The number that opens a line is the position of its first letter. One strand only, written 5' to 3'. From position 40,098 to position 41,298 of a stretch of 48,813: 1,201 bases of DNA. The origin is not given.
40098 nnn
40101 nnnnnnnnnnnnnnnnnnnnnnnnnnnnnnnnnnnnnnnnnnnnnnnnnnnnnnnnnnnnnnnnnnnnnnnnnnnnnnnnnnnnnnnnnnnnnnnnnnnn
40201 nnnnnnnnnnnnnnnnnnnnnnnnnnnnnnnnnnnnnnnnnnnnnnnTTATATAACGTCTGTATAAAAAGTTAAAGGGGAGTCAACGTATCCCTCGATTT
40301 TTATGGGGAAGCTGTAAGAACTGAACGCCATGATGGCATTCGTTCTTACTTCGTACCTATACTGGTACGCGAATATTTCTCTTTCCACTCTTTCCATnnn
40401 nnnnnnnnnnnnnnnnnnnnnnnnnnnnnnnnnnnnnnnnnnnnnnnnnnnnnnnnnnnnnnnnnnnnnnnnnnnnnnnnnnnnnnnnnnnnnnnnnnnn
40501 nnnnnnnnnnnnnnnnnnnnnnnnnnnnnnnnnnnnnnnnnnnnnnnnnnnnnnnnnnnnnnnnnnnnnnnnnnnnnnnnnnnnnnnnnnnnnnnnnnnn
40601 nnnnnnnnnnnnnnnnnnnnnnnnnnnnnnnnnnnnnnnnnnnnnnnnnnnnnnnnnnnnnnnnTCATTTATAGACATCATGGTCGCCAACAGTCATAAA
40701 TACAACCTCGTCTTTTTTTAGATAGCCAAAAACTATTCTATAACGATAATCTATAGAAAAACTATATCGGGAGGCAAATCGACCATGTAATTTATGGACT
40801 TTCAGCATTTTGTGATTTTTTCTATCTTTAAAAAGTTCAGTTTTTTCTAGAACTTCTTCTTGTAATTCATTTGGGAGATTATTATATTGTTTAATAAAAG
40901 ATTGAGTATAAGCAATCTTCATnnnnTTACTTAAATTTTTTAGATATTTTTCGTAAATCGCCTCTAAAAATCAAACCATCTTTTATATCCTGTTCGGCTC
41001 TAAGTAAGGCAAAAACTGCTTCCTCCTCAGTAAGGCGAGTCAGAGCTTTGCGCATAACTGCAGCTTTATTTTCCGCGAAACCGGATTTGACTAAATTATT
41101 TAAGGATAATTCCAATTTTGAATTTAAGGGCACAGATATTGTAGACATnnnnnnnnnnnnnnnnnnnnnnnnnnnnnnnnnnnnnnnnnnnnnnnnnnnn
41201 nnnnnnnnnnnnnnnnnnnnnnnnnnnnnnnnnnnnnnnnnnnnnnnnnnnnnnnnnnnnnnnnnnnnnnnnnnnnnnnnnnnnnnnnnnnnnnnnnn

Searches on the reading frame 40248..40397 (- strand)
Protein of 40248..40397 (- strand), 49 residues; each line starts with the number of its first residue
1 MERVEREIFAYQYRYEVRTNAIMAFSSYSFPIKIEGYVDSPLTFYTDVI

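Call 5: search_protein_families(library=pfam, proteins=[window:40248-40397:-], max_evalue=1)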
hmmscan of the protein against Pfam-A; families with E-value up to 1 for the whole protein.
window:40248-40397:- (49 aa): 0 families

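Call 22: find_homologous_proteins(query=window:40248-40397:-, max_evalue=10)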
Query window:40248-40397:-: no candidate shares three 5-residue words with the query. No homologue found.

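Call 68: search_protein_representatives(protein=window:40248-40397:-)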
Query: 49 residues. Proteins with E-value up to 0.001 (for the whole library): 3; up to 1e-10: 1; up to 1e-30: 1. The best 3 are listed.
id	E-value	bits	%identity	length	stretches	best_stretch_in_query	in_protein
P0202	3.5e-33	125.8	-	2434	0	-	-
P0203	3.9e-08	48.6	39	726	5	16-46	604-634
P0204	9.3e-04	35.1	27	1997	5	4-42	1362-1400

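Call 76: search_protein_families(library=ncbifam, proteins=[window:40248-40397:-], max_evalue=0.01)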
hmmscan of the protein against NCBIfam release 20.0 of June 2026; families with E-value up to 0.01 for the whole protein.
window:40248-40397:- (49 aa): 0 families

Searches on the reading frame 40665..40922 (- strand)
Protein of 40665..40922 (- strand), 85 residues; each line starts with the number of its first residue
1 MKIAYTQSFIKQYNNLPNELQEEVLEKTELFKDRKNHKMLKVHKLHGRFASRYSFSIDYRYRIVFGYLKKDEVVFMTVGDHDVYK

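Call 5: search_protein_families(library=pfam, proteins=[window:40665-40922:-], max_evalue=1)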
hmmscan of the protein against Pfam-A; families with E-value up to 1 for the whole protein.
window:40665-40922:- (85 aa): 3 families
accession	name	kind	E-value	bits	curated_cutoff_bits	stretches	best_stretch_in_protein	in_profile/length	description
PF05015.19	HigB-like_toxin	-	0.0098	16.8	27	1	23-74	34-84/91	RelE-like toxin of type II toxin-antitoxin system HigB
PF21718.4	KH_DTX3L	-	0.011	16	27.4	1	6-44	57-95/128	DTX3L, KH-like domain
PF24732.2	ParE_like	-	0.051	14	24.4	1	30-84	13-65/67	ParE-like toxin domain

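Call 63: find_homologous_proteins(query=window:40665-40922:-)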
Query window:40665-40922:- (85 aa): 122 proteins with E <= 0.001 among 122 candidates; the best 120 are listed.
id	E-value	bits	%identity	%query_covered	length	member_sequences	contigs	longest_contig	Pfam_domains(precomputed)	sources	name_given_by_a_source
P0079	1.2e-49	183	100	100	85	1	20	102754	-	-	-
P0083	1.6e-44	167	91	100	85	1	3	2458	-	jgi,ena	-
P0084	7.2e-42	158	82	99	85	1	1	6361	-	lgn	-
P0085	1.1e-40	154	81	100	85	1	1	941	-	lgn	-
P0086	2.1e-40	154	82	100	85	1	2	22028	-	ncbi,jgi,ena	-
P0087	3.1e-40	153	80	100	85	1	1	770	-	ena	-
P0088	7.8e-40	152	80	99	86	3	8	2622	-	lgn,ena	-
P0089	9.7e-39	148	79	99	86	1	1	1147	-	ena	-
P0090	1.7e-37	144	80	99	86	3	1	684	-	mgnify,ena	mgnify:CR=1 FL=1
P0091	1.8e-32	128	69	100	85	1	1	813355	-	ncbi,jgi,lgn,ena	ncbi:MAG: hypothetical protein WC735_01200 [Candidatus Paceibacterota bacterium]|jgi:mRNA-degrading 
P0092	4.8e-31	124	69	100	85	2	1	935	-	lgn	-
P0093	5.2e-30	120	64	100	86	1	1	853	-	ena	-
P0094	5.9e-30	120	67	100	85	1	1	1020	-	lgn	-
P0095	4.4e-29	118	66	100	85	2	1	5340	-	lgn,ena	-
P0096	8.2e-29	117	64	100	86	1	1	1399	-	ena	-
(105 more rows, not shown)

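Call 64: find_encoding_contigs(protein=P0086, flank=2500, max_places=3)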
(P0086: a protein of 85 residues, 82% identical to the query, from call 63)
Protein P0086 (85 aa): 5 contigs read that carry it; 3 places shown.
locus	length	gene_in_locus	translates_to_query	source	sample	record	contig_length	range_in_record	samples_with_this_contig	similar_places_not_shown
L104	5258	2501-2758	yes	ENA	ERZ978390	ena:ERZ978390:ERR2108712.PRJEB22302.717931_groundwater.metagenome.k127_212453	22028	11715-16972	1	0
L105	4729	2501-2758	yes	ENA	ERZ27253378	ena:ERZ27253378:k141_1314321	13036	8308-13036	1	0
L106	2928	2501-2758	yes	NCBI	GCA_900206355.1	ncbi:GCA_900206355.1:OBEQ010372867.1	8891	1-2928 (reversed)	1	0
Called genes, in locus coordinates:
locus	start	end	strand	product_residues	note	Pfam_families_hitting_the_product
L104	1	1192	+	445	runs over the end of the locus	PF02874:ATP-synt_ab_N, PF00006:ATP-synt_ab, PF22919:ATP-synt_VA_C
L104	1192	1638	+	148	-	PF02823:ATP-synt_DE_N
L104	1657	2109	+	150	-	PF13489:Methyltransf_23 (weak)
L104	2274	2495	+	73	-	-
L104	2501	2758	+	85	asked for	-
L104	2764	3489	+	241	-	PF00590:TP_methylase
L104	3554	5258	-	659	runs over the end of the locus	PF17764:PriA_3primeBD (faint)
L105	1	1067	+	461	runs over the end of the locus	PF02874:ATP-synt_ab_N, PF00006:ATP-synt_ab, PF22919:ATP-synt_VA_C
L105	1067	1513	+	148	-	PF02823:ATP-synt_DE_N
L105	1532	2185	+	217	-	PF13489:Methyltransf_23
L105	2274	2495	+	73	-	-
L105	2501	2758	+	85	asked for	-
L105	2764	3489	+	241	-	PF00590:TP_methylase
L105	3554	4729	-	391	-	?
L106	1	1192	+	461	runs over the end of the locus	PF02874:ATP-synt_ab_N, PF00006:ATP-synt_ab, PF22919:ATP-synt_VA_C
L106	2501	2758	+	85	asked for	-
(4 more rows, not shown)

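Call 65: find_encoding_contigs(protein=P0084, flank=2500, max_places=3)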
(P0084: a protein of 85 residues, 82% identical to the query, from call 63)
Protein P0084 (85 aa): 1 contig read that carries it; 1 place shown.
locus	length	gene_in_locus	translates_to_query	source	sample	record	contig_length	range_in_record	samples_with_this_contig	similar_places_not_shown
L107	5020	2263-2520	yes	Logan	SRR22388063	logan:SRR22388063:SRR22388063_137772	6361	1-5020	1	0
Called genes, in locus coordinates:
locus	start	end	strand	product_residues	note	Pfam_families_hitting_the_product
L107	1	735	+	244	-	?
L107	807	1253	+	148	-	PF02823:ATP-synt_DE_N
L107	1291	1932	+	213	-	-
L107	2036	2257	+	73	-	-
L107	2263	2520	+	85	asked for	-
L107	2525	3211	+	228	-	PF00590:TP_methylase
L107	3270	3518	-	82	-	-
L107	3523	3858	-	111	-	-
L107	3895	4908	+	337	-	PF06723:MreB_Mbl, PF00022:Actin, PF00012:HSP70, PF14450:FtsA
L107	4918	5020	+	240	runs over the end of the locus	PF13177:DNA_pol3_delta2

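Call 66: find_encoding_contigs(protein=P0088, flank=2500, max_places=8)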
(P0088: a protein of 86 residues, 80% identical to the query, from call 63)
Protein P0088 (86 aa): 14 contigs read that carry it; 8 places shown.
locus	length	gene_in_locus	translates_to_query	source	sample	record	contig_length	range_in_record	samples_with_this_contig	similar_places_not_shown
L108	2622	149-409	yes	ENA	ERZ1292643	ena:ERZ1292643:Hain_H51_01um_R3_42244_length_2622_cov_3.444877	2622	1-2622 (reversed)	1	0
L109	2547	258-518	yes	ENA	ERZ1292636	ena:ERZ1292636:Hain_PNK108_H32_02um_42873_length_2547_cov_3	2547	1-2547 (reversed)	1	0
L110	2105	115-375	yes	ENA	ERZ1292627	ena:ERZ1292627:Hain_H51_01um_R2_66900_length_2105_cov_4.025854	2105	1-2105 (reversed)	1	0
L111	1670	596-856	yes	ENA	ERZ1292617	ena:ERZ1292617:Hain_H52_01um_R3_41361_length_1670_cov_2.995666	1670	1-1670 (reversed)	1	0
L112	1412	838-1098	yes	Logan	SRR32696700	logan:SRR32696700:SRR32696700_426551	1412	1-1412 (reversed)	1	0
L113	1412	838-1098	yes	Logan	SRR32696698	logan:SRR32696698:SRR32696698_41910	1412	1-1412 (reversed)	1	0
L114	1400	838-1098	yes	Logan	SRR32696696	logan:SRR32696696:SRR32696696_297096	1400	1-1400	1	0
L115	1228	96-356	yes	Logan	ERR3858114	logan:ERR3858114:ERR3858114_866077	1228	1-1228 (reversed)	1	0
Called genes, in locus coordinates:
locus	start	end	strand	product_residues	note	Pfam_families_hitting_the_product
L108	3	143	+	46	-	?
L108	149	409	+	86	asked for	-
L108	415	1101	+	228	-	PF00590:TP_methylase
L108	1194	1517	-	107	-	-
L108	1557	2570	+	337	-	PF06723:MreB_Mbl, PF00022:Actin, PF00012:HSP70, PF14450:FtsA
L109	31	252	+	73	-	-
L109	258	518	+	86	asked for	-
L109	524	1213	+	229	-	PF00590:TP_methylase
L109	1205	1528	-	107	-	-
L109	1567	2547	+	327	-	?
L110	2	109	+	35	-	?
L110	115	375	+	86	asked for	-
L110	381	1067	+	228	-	PF00590:TP_methylase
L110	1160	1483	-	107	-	-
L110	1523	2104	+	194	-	?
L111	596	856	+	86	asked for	-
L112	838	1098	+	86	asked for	-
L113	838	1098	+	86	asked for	-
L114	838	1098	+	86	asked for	-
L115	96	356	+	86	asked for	-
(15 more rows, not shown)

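Call 76: search_protein_families(library=ncbifam, proteins=[window:40665-40922:-], max_evalue=0.01)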
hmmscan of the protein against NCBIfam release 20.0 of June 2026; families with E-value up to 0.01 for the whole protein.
window:40665-40922:- (85 aa): 1 family
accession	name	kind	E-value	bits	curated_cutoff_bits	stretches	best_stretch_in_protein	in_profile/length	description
TIGR02385.1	RelE_StbE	subfamily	3.7e-05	24.1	27.9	1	2-81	1-84/88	type II toxin-antitoxin system mRNA interferase toxin, RelE/StbE family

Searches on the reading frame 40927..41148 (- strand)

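Call 5: search_protein_families(library=pfam, proteins=[window:40927-41148:-], max_evalue=1)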
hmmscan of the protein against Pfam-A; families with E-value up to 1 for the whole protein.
window:40927-41148:- (73 aa): 0 families

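Call 76: search_protein_families(library=ncbifam, proteins=[window:40927-41148:-], max_evalue=0.01)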
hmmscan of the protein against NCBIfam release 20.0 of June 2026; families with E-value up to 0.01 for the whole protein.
window:40927-41148:- (73 aa): 1 family
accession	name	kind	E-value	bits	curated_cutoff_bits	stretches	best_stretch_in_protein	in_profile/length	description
TIGR02606.1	antidote_CC2985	hypoth_equivalog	0.00021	21.3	46.2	1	3-51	1-49/70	type II toxin-antitoxin system ParD family antitoxin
